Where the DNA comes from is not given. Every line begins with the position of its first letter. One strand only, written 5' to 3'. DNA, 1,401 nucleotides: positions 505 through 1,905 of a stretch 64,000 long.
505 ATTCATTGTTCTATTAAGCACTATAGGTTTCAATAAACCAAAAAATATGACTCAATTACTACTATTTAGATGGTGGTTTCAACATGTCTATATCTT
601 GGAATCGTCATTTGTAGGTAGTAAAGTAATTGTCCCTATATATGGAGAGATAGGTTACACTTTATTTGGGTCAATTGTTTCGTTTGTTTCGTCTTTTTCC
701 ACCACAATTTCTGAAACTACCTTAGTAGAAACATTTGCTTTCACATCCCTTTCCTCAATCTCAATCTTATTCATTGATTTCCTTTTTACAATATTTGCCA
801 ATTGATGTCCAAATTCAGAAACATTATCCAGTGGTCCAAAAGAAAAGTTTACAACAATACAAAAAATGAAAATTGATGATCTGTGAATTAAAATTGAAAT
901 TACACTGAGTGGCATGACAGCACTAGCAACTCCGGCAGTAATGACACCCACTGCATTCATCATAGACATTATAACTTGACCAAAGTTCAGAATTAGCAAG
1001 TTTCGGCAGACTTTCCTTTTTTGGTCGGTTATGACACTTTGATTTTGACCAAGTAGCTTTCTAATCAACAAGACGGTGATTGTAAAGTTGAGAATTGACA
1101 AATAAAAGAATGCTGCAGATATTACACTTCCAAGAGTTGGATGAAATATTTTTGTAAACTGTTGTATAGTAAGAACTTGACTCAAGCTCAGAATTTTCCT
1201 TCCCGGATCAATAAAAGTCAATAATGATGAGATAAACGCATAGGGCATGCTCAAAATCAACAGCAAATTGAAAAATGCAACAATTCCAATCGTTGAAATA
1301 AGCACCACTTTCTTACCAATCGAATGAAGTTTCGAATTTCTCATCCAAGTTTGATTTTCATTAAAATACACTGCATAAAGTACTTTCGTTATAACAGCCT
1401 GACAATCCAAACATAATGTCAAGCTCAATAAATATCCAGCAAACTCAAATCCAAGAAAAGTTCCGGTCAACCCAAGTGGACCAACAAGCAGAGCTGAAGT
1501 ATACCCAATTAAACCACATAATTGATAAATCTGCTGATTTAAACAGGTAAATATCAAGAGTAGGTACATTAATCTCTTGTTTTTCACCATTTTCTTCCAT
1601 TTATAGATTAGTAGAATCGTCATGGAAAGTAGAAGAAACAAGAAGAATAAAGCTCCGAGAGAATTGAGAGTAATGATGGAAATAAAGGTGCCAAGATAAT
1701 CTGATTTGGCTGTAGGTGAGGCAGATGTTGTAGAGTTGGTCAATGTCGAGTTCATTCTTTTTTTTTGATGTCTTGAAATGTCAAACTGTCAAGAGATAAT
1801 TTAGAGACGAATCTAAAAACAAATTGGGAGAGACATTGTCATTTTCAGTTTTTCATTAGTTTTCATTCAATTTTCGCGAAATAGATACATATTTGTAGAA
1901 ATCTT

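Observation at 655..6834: Tandem cluster of three paralogous 7TM receptor-like genes with a conserved C-terminal '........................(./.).' motif; the middle copy is frame-disrupted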

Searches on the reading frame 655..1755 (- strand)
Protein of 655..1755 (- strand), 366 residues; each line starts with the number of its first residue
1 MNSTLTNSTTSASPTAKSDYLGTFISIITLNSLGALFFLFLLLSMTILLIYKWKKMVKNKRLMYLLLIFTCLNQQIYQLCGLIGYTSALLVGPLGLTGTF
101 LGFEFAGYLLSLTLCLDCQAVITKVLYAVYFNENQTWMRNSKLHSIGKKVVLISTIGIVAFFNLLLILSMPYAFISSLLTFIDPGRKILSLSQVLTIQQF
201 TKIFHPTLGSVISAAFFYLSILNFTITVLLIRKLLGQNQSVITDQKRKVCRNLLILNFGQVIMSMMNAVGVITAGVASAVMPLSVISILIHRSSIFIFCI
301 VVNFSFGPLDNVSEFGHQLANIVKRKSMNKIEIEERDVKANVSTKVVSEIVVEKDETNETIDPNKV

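Call 4: search_protein_families(library=pfam, proteins=[window:655-1755:-], max_evalue=1)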
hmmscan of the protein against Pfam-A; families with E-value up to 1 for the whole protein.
window:655-1755:- (366 aa): 1 family
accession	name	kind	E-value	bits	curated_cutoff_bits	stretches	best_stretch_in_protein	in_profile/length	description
PF05795.16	Plasmodium_Vir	-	0.12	12.3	28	1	4-64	282-342/377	Plasmodium vivax Vir protein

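Call 6: find_homologous_proteins(query=window:655-1755:-, max_evalue=0.001)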
Query window:655-1755:-: 7578 candidates shared short words with the query, none scored E <= 0.001.

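Call 8: find_encoding_contigs(protein=window:655-1755:-, flank=5000, max_places=4)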
Protein window:655-1755:- (366 aa): no gene with exactly this product is on record in the collection.

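Call 19: predict_structure(alignment_id=A1)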
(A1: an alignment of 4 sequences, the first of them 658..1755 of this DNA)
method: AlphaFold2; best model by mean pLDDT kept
length: 366 residues; sequences in the alignment: 4
mean_pLDDT: 66.1   pTM: 0.60
mean pLDDT of the five models: 66.1, 63.2, 61.0, 60.1, 59.7
residues with pLDDT >= 90: 0; 70-90: 199; 50-70: 97; < 50: 70
segments of 3 or more residues with pLDDT < 50: 1-17, 133-135, 308-312, 324-366
pLDDT, mean of each block of 10 residues (from residue 1): 37 48 69 72 70 59 71 76 73 62 74 79 75 53 70 75 76 73 70 77 78 85 85 66 70 83 84 69 72 75 59 54 49 39 36 32 38
secondary structure, 60 per line:
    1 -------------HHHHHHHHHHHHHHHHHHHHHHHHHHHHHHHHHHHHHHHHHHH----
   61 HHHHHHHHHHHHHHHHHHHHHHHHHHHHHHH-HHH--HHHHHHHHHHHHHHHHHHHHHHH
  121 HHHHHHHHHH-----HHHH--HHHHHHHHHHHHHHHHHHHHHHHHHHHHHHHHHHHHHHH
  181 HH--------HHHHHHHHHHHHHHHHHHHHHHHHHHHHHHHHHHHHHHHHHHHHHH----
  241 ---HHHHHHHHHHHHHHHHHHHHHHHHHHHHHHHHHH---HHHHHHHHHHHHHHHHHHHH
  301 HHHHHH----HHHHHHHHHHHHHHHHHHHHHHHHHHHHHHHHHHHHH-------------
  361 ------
elements in order: H14-56 H61-91 H98-130 H136-139 H142-182 H191-236 H244-277 H281-306 H311-347

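Call 22: search_protein_representatives(alignment_id=A1)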
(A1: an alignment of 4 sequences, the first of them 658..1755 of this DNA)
Query: 4 sequences, 401 profile positions. Proteins with E-value up to 0.001 (for the whole library): 22; up to 1e-10: 19; up to 1e-30: 11. The best 22 are listed.
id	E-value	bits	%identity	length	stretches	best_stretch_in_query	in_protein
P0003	1.5e-174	597.1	-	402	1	49-401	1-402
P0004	9.7e-63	228.9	-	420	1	22-317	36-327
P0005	5.0e-52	193.6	-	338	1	49-359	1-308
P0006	4.4e-51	190.5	-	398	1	19-373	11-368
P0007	4.4e-46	174.0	-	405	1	16-382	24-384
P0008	3.2e-45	171.2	-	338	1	60-348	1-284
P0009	1.9e-41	158.8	-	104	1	264-370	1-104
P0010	6.3e-38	147.2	-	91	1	264-351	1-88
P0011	1.3e-37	146.1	-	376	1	60-347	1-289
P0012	3.0e-33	131.8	-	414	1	2-374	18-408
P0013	9.0e-32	126.9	-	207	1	204-373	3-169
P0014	2.7e-28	115.4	-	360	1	16-326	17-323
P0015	1.2e-27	113.3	-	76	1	77-147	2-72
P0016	2.4e-24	102.4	-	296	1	60-314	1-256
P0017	3.5e-24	101.9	-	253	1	60-260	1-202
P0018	5.6e-22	94.6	-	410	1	5-315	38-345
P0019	7.4e-19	84.4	-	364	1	9-327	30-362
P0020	3.1e-15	72.4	-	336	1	27-148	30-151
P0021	3.0e-14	69.2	-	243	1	146-347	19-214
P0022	1.9e-09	53.4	-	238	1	142-314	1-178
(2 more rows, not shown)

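Call 26: list_cluster_members(proteins=[P0003, P0004, P0005, P0006, P0007, P0008, P0011, P0012, P0014, P0018])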
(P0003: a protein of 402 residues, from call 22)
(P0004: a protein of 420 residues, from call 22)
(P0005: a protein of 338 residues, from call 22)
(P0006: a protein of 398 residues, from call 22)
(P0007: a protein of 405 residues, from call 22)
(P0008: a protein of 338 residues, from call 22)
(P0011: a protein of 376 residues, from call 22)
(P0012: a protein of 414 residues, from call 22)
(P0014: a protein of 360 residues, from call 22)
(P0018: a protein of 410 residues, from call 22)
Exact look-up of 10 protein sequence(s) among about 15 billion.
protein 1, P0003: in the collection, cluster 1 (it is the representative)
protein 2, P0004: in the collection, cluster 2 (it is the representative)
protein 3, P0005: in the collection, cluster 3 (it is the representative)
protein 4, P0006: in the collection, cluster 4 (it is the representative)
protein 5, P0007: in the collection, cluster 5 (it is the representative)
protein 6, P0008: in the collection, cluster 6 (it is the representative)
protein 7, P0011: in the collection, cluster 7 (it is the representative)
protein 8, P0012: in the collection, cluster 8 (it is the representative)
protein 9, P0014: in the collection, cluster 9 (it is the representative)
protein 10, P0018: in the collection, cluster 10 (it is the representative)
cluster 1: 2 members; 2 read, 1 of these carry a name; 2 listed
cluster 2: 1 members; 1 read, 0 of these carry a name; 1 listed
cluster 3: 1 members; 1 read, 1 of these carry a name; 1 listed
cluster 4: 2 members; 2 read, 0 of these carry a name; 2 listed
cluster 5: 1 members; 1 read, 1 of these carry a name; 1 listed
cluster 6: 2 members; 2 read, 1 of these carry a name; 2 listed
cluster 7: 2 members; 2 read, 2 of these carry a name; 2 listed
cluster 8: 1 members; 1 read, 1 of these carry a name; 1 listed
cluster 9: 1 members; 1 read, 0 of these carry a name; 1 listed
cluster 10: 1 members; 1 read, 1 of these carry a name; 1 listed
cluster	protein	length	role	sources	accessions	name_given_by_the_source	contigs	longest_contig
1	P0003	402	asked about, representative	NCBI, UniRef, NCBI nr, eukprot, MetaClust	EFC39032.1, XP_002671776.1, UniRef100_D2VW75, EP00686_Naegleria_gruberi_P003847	predicted protein [Naegleria gruberi] | Predicted protein n=1 Tax=Naegleria gruberi TaxID=5762 RepID=D2VW75_NAEGR | uncharacterized protein NAEGRDRAFT_73282 [Naegleria gruberi]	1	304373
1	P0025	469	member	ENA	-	-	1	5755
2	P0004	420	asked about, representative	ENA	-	-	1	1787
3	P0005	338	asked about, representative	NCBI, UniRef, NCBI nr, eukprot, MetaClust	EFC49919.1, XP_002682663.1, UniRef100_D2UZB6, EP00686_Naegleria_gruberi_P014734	hypothetical protein NAEGRDRAFT_77904 [Naegleria gruberi] | Uncharacterized protein n=1 Tax=Naegleria gruberi TaxID=5762 RepID=D2UZB6_NAEGR | uncharacterized protein NAEGRDRAFT_77904 [Naegleria gruberi]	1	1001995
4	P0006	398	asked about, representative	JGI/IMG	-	-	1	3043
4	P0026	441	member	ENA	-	-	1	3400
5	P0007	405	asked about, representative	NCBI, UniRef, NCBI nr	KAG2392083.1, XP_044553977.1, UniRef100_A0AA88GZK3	hypothetical protein C9374_013568 [Naegleria lovaniensis] | Uncharacterized protein n=1 Tax=Naegleria lovaniensis TaxID=51637 RepID=A0AA88GZK3_NAELO | uncharacterized protein C9374_013568 [Naegleria lovaniensis]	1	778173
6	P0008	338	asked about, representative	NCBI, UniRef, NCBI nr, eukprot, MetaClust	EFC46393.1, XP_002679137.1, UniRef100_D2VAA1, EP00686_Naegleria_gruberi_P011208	predicted protein [Naegleria gruberi] | Predicted protein n=1 Tax=Naegleria gruberi TaxID=5762 RepID=D2VAA1_NAEGR | uncharacterized protein NAEGRDRAFT_65787 [Naegleria gruberi]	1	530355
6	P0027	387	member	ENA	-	-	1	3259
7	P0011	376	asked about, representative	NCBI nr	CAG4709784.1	unnamed protein product [Naegleria fowleri]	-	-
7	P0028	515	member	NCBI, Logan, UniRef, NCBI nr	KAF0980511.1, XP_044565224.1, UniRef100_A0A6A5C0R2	hypothetical protein FDP41_013725 [Naegleria fowleri] | Uncharacterized protein n=1 Tax=Naegleria fowleri TaxID=5763 RepID=A0A6A5C0R2_NAEFO | uncharacterized protein FDP41_013725 [Naegleria fowleri]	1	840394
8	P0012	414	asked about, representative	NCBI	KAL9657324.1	hypothetical protein ABK040_011544 [Willaertia magna]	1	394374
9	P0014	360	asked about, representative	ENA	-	-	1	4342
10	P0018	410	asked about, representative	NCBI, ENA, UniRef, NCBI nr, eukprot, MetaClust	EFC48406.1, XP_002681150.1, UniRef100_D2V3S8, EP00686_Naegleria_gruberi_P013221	predicted protein [Naegleria gruberi] | Predicted protein n=1 Tax=Naegleria gruberi TaxID=5762 RepID=D2V3S8_NAEGR | uncharacterized protein NAEGRDRAFT_63475 [Naegleria gruberi]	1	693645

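Call 28: list_cluster_members(proteins=[P0009, P0010, P0013, P0015, P0016, P0017, P0019, P0020, P0021, P0022])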
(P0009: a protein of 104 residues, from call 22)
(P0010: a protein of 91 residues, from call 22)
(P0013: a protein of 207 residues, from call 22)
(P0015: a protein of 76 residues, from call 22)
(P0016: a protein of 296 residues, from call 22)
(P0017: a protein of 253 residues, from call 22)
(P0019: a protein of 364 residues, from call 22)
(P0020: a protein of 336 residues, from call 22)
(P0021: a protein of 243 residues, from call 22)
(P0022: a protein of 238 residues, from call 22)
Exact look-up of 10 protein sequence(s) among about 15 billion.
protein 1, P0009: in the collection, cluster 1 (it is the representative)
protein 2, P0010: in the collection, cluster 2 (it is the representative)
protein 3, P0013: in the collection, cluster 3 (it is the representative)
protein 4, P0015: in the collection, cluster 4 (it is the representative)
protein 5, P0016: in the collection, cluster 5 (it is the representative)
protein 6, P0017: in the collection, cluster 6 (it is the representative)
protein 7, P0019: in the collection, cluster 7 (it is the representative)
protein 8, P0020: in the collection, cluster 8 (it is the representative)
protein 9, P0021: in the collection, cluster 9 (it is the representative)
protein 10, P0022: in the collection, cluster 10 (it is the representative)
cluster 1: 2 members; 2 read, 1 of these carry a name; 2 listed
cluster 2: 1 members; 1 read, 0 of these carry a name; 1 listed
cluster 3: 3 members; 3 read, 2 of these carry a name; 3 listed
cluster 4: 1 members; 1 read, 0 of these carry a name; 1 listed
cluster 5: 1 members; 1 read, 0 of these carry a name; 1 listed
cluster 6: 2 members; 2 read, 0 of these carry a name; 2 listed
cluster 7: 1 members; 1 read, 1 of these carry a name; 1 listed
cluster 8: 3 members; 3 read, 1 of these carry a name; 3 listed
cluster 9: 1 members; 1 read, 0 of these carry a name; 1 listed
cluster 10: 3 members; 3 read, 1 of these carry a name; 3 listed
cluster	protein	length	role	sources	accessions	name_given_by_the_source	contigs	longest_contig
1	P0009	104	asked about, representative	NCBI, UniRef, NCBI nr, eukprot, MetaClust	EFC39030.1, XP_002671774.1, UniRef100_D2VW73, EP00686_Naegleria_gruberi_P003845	predicted protein [Naegleria gruberi] | Predicted protein n=1 Tax=Naegleria gruberi TaxID=5762 RepID=D2VW73_NAEGR | uncharacterized protein NAEGRDRAFT_73280 [Naegleria gruberi]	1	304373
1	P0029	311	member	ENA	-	-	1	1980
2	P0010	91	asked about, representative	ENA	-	-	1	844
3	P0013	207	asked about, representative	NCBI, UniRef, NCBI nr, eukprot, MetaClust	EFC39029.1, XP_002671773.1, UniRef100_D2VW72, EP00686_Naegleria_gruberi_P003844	predicted protein [Naegleria gruberi] | Predicted protein n=1 Tax=Naegleria gruberi TaxID=5762 RepID=D2VW72_NAEGR | uncharacterized protein NAEGRDRAFT_73279 [Naegleria gruberi]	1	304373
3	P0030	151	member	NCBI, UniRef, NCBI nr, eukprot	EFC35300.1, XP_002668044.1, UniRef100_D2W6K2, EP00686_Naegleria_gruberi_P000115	predicted protein [Naegleria gruberi] | Predicted protein n=1 Tax=Naegleria gruberi TaxID=5762 RepID=D2W6K2_NAEGR | uncharacterized protein NAEGRDRAFT_77045 [Naegleria gruberi]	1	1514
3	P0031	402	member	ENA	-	-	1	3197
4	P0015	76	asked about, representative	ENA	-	-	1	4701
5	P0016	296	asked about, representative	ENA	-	-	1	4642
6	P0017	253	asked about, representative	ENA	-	-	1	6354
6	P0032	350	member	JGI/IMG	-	-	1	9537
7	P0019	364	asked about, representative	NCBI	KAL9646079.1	hypothetical protein ABK040_007958 [Willaertia magna]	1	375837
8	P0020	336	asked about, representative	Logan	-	-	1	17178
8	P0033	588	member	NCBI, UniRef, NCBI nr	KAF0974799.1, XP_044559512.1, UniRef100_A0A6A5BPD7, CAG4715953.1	hypothetical protein FDP41_006273 [Naegleria fowleri] | Uncharacterized protein n=1 Tax=Naegleria fowleri TaxID=5763 RepID=A0A6A5BPD7_NAEFO | uncharacterized protein FDP41_006273 [Naegleria fowleri]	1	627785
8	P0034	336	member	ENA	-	-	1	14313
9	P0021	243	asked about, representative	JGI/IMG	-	-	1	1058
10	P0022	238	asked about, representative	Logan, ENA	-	-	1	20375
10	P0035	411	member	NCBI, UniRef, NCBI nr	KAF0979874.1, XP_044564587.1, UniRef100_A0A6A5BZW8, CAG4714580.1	hypothetical protein FDP41_001027 [Naegleria fowleri] | G-protein coupled receptors family 1 profile domain-containing protein n=1 Tax=Naegleria ... | uncharacterized protein FDP41_001027 [Naegleria fowleri]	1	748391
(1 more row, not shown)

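Call 31: find_encoding_contigs(protein=P0010, flank=5000, max_places=6)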
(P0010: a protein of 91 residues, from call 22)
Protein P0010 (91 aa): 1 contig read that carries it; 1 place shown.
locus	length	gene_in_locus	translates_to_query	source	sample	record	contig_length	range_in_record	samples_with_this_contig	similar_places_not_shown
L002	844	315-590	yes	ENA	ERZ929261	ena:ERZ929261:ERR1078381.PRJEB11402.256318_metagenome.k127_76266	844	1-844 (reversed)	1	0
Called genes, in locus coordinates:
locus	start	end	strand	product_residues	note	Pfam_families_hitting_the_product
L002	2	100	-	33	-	?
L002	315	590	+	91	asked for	-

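Call 34: search_protein_families(library=pfam, alignment_id=A2, max_evalue=1)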
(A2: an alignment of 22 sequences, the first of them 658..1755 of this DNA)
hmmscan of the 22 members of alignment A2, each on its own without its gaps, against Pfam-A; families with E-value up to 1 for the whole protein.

A. member 1, window:658-1755:- (366 aa): 1 family
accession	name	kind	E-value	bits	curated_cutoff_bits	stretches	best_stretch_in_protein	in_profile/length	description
PF05795.16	Plasmodium_Vir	-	0.12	12.3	28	1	4-64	282-342/377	Plasmodium vivax Vir protein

B. families by the number of members that match (of 22 scanned): 17 families
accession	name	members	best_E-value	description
PF01456.22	Mucin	1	1.5e-06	Mucin-like glycoprotein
PF12734.12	CYSTM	1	0.0048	Cysteine-rich TM module stress tolerance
PF13273.12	DUF4064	1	0.022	Protein of unknown function (DUF4064)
PF13789.11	DUF4181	1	0.028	Domain of unknown function (DUF4181)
PF17542.7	RP853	1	0.031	Uncharacterized RP853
PF11014.13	DUF2852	1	0.068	Protein of unknown function (DUF2852)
PF23935.1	DUF7271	1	0.072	Domain of unknown function (DUF7271)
PF22273.1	DUF6956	1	0.089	Domain of unknown function (DUF6956)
PF07048.16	DUF1331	1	0.097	Protein of unknown function (DUF1331)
PF25520.1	AAA_lid_TANC1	1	0.1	TANC1-like, AAA+ ATPase lid domain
PF05795.16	Plasmodium_Vir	1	0.12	Plasmodium vivax Vir protein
PF17537.7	DUF5455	1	0.16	Family of unknown function (DUF5455)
PF05961.16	Chordopox_A13L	1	0.17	Chordopoxvirus A13L protein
PF23497.1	YmiD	1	0.17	YmiD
PF11669.13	WBP-1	1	0.61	WW domain-binding protein 1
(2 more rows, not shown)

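Call 35: search_solved_structures(query=A2, max_evalue=10, show_alignments=2)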
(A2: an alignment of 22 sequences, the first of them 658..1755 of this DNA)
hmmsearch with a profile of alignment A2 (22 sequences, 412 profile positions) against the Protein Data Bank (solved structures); distinct sequences matched with E-value up to 10: 2.
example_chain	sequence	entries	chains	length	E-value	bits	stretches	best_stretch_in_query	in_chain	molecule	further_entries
7wuq_R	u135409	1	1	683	0.00018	23.6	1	220-346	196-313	Adhesion G-protein coupled receptor G2,mCherry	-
7xke_R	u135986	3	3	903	0.038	16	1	220-315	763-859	Adhesion G-protein coupled receptor G2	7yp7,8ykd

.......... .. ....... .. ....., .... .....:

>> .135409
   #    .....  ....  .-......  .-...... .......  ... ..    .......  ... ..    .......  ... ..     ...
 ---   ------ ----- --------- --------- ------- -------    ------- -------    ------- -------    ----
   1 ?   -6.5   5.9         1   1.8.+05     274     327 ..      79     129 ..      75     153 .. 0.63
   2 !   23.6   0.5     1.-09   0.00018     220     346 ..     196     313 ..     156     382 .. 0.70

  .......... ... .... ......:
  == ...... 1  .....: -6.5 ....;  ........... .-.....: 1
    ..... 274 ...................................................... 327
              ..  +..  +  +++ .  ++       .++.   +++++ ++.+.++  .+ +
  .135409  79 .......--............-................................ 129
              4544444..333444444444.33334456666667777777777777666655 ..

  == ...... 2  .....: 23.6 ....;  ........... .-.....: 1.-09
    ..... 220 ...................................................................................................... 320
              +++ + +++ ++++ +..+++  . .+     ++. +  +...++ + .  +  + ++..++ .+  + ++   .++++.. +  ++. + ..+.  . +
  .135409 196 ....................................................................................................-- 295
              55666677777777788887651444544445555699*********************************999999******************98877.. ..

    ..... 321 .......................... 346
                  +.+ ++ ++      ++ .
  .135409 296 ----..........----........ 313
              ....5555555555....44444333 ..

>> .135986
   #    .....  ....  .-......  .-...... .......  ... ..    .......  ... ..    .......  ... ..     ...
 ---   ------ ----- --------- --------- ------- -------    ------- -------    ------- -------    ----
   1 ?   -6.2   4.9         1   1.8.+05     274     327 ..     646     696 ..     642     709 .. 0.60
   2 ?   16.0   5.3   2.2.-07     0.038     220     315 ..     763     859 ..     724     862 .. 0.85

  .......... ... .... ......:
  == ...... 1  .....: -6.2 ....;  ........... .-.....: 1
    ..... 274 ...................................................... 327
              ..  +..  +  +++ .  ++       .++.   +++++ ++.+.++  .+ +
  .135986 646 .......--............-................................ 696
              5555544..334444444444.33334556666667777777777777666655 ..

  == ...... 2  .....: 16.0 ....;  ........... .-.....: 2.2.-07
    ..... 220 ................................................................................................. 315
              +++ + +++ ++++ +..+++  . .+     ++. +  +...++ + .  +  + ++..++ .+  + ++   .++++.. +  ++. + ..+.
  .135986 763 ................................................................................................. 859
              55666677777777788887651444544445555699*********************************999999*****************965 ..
